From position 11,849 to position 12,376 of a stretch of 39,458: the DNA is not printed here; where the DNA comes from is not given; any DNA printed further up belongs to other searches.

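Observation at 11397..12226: Lysis cassette: SAR-type endolysin, o-spanin nested out of frame inside i-spanin, then a TraR/DksA-type zinc-finger gene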

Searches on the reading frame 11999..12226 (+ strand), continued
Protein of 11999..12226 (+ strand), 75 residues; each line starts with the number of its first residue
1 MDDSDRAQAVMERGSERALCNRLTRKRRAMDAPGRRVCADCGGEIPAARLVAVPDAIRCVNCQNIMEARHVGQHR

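Call 107: find_encoding_contigs(protein=P0080, flank=2500, max_places=2)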
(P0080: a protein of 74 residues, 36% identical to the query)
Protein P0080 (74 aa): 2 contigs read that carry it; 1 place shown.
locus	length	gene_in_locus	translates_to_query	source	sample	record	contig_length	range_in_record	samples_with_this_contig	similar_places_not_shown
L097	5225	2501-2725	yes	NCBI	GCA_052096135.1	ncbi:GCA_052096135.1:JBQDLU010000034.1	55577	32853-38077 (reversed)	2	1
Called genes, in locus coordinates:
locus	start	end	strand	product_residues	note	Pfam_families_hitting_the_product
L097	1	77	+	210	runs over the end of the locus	-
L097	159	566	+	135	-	PF08765:Mor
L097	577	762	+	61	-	-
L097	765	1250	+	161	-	-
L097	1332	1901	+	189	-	PF05838:Glyco_hydro_108, PF09374:PG_binding_3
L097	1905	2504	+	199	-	-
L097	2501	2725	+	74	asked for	PF01258:zf-dskA_traR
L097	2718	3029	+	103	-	PF10805:DUF2730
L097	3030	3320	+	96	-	-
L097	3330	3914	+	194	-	PF11985:Phage_Mu_Gp27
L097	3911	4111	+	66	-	-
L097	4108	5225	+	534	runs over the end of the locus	PF03237:Terminase_6N (weak)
